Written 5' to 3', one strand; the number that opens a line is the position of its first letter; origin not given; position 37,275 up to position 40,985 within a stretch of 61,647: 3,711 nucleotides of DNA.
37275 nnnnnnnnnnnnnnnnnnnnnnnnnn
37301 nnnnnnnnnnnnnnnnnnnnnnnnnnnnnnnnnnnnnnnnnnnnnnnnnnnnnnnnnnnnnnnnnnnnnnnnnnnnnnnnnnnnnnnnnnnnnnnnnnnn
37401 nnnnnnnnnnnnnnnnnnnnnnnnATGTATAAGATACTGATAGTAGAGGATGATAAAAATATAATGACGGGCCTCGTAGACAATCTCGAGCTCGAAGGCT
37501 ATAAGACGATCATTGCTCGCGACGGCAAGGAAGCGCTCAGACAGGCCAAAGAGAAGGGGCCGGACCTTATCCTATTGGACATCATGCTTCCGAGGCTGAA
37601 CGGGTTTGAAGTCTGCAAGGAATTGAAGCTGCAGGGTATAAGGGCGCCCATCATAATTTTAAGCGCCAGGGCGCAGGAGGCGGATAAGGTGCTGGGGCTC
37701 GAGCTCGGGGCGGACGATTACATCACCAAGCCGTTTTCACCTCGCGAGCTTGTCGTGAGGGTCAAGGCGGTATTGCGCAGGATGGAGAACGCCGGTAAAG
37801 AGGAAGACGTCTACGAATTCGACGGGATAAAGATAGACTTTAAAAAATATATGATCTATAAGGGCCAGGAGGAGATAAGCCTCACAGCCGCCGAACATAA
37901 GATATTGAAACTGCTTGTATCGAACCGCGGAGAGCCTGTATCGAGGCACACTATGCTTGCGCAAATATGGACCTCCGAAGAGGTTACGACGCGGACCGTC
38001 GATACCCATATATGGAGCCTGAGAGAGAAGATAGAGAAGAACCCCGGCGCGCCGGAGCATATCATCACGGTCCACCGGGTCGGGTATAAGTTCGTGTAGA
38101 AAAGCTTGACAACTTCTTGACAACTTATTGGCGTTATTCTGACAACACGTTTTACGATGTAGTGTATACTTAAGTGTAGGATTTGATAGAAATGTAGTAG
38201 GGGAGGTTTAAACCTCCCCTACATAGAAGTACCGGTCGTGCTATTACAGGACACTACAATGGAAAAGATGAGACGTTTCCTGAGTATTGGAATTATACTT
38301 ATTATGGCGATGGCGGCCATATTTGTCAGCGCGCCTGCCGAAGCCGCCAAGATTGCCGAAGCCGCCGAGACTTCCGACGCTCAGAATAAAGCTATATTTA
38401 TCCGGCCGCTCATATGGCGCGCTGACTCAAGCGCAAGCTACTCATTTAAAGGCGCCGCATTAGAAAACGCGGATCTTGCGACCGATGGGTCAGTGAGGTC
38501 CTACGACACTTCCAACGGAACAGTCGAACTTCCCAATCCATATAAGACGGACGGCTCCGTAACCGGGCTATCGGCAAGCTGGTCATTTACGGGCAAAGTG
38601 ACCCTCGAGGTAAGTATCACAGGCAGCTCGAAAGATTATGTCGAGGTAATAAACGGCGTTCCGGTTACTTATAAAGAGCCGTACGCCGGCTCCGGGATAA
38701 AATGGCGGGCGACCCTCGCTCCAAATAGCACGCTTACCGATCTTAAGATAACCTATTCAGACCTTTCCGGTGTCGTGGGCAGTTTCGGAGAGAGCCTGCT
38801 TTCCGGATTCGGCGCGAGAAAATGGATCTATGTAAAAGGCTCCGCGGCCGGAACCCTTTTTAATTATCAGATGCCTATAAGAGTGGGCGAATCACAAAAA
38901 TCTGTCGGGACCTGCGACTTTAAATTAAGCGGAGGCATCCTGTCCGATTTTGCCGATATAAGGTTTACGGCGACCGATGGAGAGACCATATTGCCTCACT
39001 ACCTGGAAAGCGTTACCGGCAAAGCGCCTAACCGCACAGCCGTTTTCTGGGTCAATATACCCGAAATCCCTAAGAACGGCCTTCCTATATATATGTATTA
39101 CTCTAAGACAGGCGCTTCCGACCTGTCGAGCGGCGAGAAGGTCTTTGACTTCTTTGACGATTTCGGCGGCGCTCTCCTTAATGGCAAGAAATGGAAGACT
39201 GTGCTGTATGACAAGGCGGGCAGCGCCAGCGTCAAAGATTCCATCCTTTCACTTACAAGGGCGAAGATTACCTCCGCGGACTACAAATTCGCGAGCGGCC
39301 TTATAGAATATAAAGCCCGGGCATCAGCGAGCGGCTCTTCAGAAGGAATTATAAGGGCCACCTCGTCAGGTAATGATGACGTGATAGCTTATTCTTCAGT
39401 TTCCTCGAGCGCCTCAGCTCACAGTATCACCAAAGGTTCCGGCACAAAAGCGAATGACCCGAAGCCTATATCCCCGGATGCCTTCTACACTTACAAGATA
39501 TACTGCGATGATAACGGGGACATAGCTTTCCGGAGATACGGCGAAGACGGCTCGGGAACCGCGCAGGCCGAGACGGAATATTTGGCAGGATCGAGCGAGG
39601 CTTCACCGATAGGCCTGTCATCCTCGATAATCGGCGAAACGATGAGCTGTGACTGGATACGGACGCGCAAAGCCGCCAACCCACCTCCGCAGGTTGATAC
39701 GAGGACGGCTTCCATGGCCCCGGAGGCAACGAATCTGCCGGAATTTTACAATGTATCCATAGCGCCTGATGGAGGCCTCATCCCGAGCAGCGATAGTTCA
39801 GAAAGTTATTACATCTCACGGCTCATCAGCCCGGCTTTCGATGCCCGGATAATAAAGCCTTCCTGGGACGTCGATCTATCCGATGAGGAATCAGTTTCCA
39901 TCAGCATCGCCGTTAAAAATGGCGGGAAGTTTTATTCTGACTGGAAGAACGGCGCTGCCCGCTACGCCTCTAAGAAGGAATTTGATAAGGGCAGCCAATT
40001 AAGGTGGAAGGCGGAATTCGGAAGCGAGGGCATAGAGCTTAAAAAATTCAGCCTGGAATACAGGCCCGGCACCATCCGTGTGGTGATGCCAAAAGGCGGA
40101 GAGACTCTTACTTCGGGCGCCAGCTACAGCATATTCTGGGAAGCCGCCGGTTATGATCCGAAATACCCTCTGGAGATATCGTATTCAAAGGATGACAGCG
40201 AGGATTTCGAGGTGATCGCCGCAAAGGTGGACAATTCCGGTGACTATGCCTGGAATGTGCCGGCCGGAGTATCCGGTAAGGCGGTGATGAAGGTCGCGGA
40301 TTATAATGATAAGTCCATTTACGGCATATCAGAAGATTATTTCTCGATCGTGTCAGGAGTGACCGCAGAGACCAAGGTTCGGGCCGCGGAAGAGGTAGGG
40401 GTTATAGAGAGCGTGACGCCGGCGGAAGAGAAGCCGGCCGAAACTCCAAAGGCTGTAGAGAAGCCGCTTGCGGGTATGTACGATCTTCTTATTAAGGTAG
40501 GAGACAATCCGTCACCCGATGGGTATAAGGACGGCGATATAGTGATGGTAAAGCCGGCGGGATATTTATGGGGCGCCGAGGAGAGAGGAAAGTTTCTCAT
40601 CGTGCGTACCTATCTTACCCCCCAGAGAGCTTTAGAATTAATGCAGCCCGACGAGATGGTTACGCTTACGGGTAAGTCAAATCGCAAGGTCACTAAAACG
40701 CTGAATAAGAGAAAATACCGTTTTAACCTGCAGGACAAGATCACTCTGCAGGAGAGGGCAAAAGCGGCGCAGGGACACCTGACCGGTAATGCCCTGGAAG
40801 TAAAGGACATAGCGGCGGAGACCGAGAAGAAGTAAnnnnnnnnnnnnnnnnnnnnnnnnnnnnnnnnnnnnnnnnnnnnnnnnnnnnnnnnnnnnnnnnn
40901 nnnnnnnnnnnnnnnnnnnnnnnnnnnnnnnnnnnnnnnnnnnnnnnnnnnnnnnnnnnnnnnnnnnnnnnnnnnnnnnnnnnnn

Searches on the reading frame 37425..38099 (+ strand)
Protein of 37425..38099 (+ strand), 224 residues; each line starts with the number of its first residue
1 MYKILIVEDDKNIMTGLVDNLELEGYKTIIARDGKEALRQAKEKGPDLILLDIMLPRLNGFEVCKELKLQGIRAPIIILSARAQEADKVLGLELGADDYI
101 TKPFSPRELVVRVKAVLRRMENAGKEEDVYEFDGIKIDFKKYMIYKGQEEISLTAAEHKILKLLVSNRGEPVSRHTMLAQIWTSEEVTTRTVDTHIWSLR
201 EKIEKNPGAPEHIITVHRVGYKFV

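Call 7: search_protein_families(library=pfam, proteins=[window:37425-38099:+])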
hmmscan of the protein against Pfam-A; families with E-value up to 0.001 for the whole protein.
window:37425-38099:+ (224 aa): 2 families
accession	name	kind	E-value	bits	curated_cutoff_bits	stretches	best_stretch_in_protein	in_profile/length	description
PF00072.30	Response_reg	-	2.4e-30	105.4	30.2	1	4-113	1-110/111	Response regulator receiver domain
PF00486.34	Trans_reg_C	-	8.4e-23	80.7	26.2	1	149-223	2-77/77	Transcriptional regulatory protein, C terminal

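Call 9: find_encoding_contigs(protein=window:37425-38099:+, flank=10000, max_places=6)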
Protein window:37425-38099:+ (224 aa): 10 contigs read that carry it; 6 places shown.
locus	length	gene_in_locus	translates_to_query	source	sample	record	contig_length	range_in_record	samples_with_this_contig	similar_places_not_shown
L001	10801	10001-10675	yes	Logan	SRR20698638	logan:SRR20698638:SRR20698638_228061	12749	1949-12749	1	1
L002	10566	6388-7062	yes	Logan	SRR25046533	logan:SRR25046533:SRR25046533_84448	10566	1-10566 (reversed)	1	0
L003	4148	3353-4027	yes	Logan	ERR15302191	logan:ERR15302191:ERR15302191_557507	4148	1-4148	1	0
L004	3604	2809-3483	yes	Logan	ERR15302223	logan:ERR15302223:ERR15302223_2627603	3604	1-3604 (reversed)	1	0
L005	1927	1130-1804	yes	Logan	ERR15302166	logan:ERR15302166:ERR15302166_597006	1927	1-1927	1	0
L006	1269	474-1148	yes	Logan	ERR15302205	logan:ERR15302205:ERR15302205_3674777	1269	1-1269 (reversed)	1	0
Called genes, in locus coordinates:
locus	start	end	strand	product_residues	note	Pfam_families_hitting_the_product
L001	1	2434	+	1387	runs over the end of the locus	-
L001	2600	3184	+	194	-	PF01797:Y1_Tnp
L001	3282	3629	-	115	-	-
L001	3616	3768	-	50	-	-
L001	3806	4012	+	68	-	PF13411:MerR_1 (weak), PF00376:MerR (weak)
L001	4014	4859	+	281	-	PF01637:ATPase_2 (weak), PF13401:AAA_22, PF07728:AAA_5 (weak)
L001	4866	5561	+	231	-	-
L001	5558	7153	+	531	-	PF07660:STN (weak), PF03958:Secretin_N, PF00263:Secretin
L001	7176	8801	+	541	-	PF13414:TPR_11 (faint), PF13431:TPR_17 (faint)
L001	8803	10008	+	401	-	PF00512:HisKA, PF02518:HATPase_c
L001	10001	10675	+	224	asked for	PF00072:Response_reg, PF00486:Trans_reg_C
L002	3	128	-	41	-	?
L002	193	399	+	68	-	PF13411:MerR_1 (weak), PF00376:MerR (weak)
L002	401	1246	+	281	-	PF01637:ATPase_2 (weak), PF13401:AAA_22, PF07728:AAA_5 (weak)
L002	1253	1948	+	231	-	-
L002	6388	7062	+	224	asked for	PF00072:Response_reg, PF00486:Trans_reg_C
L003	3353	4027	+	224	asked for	PF00072:Response_reg, PF00486:Trans_reg_C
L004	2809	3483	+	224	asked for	PF00072:Response_reg, PF00486:Trans_reg_C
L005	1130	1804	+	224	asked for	PF00072:Response_reg, PF00486:Trans_reg_C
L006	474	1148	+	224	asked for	PF00072:Response_reg, PF00486:Trans_reg_C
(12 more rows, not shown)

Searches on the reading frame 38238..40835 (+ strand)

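Call 7: search_protein_families(library=pfam, proteins=[window:38238-40835:+])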
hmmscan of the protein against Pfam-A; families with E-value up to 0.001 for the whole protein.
window:38238-40835:+ (865 aa): 2 families
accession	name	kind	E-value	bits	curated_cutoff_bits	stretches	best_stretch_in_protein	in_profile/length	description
PF10102.14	DUF2341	-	2.1e-20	73.4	23.4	1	237-321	1-83/84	Domain of unknown function (DUF2341)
PF10342.15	Kre9_KNH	-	0.0004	21.5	24.6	0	618-682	2-69/94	Kre9/KNH-like N-terminal Ig-like domain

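Call 17: search_protein_families(library=ncbifam, proteins=[window:38238-40835:+], max_evalue=0.1)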
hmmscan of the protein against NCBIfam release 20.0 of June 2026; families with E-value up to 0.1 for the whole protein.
window:38238-40835:+ (865 aa): 1 family
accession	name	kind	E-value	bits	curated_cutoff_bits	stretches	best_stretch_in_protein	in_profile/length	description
NF047803.1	LIC12338_lipo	equivalog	0.068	13.1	90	0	8-39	1-28/66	LIC12338 family lipoprotein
